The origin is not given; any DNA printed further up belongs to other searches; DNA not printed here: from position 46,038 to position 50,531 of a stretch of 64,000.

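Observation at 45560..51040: Island cassette 2: a solitary 1397-aa STAND-like NTPase bracketed by ~550-bp direct repeats and a 24-bp inverted repeat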

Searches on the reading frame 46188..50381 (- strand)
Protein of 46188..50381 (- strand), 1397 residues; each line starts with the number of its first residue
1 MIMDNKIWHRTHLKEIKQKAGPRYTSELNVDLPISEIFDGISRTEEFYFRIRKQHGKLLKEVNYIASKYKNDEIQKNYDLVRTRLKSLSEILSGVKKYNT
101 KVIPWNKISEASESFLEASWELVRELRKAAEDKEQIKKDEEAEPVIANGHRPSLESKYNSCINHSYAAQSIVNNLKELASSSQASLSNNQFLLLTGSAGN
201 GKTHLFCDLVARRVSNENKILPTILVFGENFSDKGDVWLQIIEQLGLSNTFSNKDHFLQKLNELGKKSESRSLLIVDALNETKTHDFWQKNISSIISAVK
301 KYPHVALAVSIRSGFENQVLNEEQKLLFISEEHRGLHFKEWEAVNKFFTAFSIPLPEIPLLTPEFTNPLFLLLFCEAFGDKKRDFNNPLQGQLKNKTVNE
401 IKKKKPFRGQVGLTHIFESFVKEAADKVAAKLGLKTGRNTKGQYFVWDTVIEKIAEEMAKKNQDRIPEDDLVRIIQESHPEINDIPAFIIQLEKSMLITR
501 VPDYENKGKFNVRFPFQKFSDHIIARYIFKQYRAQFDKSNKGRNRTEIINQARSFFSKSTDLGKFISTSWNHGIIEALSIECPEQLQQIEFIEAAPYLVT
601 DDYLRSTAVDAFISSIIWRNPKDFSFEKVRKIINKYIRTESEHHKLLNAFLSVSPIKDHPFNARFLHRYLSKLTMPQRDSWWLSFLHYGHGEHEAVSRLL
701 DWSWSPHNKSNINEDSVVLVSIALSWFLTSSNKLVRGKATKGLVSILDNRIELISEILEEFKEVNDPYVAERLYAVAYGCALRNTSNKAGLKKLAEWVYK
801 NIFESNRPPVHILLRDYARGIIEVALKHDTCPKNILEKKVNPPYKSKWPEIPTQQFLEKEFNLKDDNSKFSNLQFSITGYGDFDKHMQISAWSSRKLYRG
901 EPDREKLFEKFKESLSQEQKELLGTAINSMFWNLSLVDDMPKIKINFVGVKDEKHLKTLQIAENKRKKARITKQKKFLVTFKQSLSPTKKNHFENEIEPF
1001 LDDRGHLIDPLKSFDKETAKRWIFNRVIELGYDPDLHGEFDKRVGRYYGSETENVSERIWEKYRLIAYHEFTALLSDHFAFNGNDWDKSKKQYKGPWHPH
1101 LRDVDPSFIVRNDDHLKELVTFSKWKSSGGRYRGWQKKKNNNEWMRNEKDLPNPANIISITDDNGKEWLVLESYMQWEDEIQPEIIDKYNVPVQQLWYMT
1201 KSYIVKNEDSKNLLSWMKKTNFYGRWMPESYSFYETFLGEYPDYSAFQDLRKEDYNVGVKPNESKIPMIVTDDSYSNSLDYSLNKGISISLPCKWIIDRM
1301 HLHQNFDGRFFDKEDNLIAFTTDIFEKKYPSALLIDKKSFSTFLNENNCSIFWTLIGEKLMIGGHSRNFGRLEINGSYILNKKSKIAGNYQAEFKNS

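Call 5: search_protein_families(library=pfam, proteins=[window:46191-50381:-], max_evalue=1)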
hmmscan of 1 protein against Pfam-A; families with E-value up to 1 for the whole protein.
window:46191-50381:- (1397 aa): 13 families
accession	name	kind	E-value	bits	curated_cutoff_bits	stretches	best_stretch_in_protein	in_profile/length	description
PF13401.12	AAA_22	-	6.5e-06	26.9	27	1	188-277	4-91/130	AAA domain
PF03853.21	YjeF_N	-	3.7e-05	24.2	24.9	1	167-317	8-145/169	YjeF-related protein N-terminus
PF24883.2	NPHP3_N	-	0.0012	19.5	24.8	1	186-219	19-51/164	Nephrocystin 3, N-terminal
PF25201.1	nSTAND6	-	0.0018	18.8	27.7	1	180-302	9-134/148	Novel STAND NTPase 6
PF05729.18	NACHT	-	0.0034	17.7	26.7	1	192-316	3-133/167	NACHT domain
PF04851.21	ResIII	-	0.0046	17.3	22.5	1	169-350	13-152/164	Type III restriction enzyme, res subunit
PF20720.3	nSTAND3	-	0.0095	16.1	27.2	1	183-220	11-48/155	Novel STAND NTPase 3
PF19269.4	Anticodon_2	-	0.029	15.2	23.6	1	67-139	10-84/141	Anticodon binding domain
PF01695.23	IstB_IS21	-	0.085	12.8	24.1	1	173-214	78-117/238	IstB-like ATP binding protein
PF25199.1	nSTAND_NTPase5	-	0.092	13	34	1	164-217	17-70/145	Novel STAND NTPase 5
PF00931.28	NB-ARC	-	0.098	12.3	23.5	1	188-289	17-116/248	NB-ARC domain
PF02367.23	TsaE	-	0.2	12.1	26.6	1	174-212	6-44/128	Threonylcarbamoyl adenosine biosynthesis protein TsaE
PF00580.27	UvrD-helicase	-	0.55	10.3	23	1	182-226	6-50/271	UvrD/REP helicase N-terminal domain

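Call 6: search_protein_families(library=padloc, proteins=[window:46191-50381:-], max_evalue=1)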
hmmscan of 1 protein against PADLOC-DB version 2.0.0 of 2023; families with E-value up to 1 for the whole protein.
window:46191-50381:- (1397 aa): 8 families
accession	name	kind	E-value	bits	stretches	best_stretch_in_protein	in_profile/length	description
PDLC02164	Avs2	-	0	1181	1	8-1396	175-1498/1504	-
PDLC02165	Avs2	-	2.2e-260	865.4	1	5-1390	39-1369/1375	-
PDLC02163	Avs2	-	4.1e-234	778.4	1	10-1390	241-1570/1576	-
PDLC02162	Avs2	-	4e-226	752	2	8-899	172-996/1379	-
PDLC02161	Avs2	-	5.6e-151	502.9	1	7-1384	172-1476/1499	-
PDLC02166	Avs2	-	5e-110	366.9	1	6-1367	176-1450/1498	-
PDLC04140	mad8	-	0.011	13.2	1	185-241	23-70/314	mads_8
PDLC03916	NsnC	-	0.028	13.2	1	529-590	32-91/98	-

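Call 13: find_encoding_contigs(protein=window:46188-50381:-, flank=10000, max_places=6)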
Protein window:46188-50381:- (1397 aa): no gene with exactly this product is on record in the collection.

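Call 14: find_homologous_proteins(query=window:46191-50381:-, max_evalue=0.00001)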
Query window:46191-50381:- (1397 aa): 725 proteins with E <= 0.00001 among 8000 candidates; the best 120 are listed.
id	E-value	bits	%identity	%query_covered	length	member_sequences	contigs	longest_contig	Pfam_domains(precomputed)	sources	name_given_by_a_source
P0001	0.0e+0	3209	100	100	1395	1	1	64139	PF13401.13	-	-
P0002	0.0e+0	1555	52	100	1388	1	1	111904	PF13401.13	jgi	-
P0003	0.0e+0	1555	52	100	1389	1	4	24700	PF13401.13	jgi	-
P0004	0.0e+0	1554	52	100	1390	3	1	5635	-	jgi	-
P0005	0.0e+0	1536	52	100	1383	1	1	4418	PF13401.13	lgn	-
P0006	0.0e+0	1530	51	100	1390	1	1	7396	PF13401.13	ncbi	-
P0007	0.0e+0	1530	52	100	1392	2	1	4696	-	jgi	-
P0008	0.0e+0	1528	51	100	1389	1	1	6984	PF13401.13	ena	-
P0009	0.0e+0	1528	52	100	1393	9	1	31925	-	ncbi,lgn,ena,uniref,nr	ncbi:MAG: hypothetical protein FFODKBPE_00224 [Candidatus Argoarchaeum ethanivorans]|uniref:ATP-bind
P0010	0.0e+0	1527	52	100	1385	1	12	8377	-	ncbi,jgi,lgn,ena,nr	ncbi:MAG TPA: ATP-binding protein [Candidatus Paceibacterota bacterium]|nr:ATP-binding protein [Cand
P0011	0.0e+0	1526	52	100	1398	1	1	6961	-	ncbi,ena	-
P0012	0.0e+0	1522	51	100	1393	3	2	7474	PF13401.13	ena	-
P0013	0.0e+0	1522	52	100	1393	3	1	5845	PF13401.13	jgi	-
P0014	0.0e+0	1519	51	100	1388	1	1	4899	PF13401.13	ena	-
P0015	0.0e+0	1509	51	100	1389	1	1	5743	-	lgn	-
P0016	0.0e+0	1505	51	100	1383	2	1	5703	PF24883.3,PF05729.19,PF13401.13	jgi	-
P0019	0.0e+0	1494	51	100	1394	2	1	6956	PF13401.13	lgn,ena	-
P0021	0.0e+0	1482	51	100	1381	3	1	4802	PF13401.13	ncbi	-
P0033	0.0e+0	1418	49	100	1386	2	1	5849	PF05729.19,PF13401.13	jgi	-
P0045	0.0e+0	1358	47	100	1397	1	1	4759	-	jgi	-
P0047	0.0e+0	1350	47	99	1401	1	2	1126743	-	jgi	jgi:hypothetical protein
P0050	0.0e+0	1338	47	99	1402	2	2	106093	PF05729.19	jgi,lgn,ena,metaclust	metaclust:\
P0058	0.0e+0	1294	46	100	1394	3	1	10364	-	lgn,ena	-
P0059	0.0e+0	1286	44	100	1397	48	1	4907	-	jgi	-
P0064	0.0e+0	1276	44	100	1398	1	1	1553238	-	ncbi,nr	ncbi:MAG: ATP-binding protein [Candidatus Omnitrophota bacterium]|nr:MAG: ATP-binding protein [Candi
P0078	0.0e+0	1246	45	99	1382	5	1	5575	PF24883.3,PF05729.19,PF13401.13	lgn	-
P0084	0.0e+0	1240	45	99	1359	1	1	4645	PF05729.19,PF13401.13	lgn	-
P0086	0.0e+0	1237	44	99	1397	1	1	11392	PF24883.3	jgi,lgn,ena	-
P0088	0.0e+0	1234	43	100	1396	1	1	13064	-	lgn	-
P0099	0.0e+0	1217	43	99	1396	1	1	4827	-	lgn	-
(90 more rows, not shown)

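Call 15: search_solved_structures(query=window:46191-50381:-, max_evalue=1, show_alignments=2)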
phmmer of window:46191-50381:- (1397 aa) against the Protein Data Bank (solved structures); distinct sequences matched with E-value up to 1: 1.
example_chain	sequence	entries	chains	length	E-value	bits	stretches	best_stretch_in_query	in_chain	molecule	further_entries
9o4e_A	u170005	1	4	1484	6.7e-180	603.9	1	19-1394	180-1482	AVAST type 2 anti-phage system protein Avs2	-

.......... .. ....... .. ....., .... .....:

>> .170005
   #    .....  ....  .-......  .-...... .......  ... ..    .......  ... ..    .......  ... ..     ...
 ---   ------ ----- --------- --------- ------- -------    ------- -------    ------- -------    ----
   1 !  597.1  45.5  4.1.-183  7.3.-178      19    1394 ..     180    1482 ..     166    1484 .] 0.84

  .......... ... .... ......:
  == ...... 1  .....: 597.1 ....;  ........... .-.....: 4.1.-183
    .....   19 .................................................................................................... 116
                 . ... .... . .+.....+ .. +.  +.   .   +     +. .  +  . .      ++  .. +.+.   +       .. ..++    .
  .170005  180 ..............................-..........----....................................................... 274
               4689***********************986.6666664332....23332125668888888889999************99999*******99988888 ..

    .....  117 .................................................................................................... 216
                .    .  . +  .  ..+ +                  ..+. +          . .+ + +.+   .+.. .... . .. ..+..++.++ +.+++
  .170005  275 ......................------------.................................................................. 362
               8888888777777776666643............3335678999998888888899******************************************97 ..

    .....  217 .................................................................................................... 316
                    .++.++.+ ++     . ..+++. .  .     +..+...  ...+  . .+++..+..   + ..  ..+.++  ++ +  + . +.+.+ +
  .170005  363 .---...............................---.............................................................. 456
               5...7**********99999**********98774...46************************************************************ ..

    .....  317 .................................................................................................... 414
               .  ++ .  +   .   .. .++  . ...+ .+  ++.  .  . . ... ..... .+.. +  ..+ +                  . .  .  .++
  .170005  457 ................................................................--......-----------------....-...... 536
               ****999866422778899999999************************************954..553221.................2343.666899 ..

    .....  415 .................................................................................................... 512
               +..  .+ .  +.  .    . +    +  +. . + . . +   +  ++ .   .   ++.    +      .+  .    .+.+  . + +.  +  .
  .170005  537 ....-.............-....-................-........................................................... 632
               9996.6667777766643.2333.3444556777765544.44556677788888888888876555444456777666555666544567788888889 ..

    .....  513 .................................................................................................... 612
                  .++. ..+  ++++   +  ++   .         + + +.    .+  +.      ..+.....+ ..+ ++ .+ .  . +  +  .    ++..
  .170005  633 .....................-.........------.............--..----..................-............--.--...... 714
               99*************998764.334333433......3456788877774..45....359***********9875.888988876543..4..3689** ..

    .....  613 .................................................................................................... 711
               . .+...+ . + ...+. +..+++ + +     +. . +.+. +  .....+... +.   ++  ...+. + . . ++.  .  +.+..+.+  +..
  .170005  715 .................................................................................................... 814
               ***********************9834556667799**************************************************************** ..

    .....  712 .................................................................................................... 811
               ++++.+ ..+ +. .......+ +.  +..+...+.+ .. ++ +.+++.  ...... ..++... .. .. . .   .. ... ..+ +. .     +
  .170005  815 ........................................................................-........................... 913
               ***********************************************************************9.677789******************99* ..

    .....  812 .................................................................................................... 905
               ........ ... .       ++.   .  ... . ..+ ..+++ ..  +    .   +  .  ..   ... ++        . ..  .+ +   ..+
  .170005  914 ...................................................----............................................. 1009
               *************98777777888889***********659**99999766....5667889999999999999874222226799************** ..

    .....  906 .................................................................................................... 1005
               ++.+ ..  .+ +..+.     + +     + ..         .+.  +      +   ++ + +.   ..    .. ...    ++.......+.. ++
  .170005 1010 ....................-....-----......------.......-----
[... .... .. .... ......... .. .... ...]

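Call 23: find_encoding_contigs(protein=P0002, flank=8000, max_places=2)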
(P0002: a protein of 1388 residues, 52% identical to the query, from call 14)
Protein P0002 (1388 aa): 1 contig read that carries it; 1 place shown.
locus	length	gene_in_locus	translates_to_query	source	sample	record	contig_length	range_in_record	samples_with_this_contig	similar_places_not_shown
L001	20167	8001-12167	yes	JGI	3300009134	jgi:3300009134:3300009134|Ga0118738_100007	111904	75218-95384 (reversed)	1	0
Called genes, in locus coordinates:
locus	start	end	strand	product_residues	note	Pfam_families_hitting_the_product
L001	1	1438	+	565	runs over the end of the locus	PF13231:PMT_2 (weak)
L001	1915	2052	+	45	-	-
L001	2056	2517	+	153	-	-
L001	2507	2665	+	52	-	-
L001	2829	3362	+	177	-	-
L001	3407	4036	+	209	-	-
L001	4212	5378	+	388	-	-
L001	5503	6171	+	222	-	-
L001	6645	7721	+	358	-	-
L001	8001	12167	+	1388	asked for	PF13401:AAA_22 (weak)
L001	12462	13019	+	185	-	PF13302:Acetyltransf_3, PF13420:Acetyltransf_4, PF00583:Acetyltransf_1 (weak)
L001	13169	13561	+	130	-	PF00583:Acetyltransf_1, PF13673:Acetyltransf_10, PF13508:Acetyltransf_7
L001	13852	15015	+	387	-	PF02661:Fic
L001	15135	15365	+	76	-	-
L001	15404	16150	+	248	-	PF01209:Ubie_methyltran, PF05175:MTS (weak), PF13489:Methyltransf_23 (weak), PF13847:Methyltransf_31, PF08241:Methyltransf_11, PF08242:Methyltransf_12, PF13649:Methyltransf_25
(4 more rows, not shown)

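Call 24: find_encoding_contigs(protein=P0047, flank=8000, max_places=2)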
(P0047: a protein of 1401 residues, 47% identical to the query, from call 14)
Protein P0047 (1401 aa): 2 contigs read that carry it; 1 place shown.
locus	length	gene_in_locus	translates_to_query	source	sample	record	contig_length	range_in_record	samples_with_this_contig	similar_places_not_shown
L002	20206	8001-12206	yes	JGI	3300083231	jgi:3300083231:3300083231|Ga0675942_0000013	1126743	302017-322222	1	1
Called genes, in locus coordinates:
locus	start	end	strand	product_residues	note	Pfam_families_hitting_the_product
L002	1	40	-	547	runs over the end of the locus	PF03485:Arg_tRNA_synt_N, PF00750:tRNA-synt_1d, PF09334:tRNA-synt_1g (faint), PF05746:DALR_1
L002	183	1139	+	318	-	PF05257:CHAP, PF00877:NLPC_P60 (weak)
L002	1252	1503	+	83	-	PF01541:GIY-YIG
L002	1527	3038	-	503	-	PF00239:Resolvase, PF07508:Recombinase, PF13408:Zn_ribbon_recom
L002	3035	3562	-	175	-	-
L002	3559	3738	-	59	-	PF08279:HTH_11 (faint), PF12728:HTH_17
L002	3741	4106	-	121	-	-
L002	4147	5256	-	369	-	PF00589:Phage_integrase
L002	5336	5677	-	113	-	PF12728:HTH_17 (weak)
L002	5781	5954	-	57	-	-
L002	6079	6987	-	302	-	-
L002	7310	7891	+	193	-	-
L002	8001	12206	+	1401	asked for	-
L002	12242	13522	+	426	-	-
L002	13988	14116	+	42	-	-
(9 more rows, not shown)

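Call 25: find_encoding_contigs(protein=P0064, flank=8000, max_places=2)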
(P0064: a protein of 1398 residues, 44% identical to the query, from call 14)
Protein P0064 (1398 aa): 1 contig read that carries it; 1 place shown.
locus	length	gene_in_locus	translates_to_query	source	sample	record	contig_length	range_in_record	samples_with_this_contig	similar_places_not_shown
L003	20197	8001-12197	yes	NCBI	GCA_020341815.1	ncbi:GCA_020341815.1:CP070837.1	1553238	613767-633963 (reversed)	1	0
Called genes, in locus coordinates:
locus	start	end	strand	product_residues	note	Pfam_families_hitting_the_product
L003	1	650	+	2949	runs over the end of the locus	PF13570:Beta-prop_ACSF4, PF13360:PQQ_2, PF13517:FG-GAP_3, PF13570:Beta-prop_ACSF4, PF09136:Glucodextran_B, PF01839:FG-GAP, PF01839:FG-GAP, PF09136:Glucodextran_B, +9 more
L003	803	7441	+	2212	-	PF03534:SpvB, PF01839:FG-GAP (faint), PF13517:FG-GAP_3 (weak), PF12256:TcdB_toxin_midN, PF20041:DUF6443, PF25023:TEN_YD-shell (weak), PF05593:RHS_repeat (weak), PF25023:TEN_YD-shell (weak)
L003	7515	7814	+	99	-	-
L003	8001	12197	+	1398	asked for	-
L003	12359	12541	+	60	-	PF01381:HTH_3 (weak)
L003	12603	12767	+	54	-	-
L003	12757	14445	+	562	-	PF02899:Phage_int_SAM_1, PF13102:Phage_int_SAM_5 (weak), PF13495:Phage_int_SAM_4 (faint), PF00589:Phage_integrase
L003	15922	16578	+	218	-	PF01797:Y1_Tnp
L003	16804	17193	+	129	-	-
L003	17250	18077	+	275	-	-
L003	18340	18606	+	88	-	-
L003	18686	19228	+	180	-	-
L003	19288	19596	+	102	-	-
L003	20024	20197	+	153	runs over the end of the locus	-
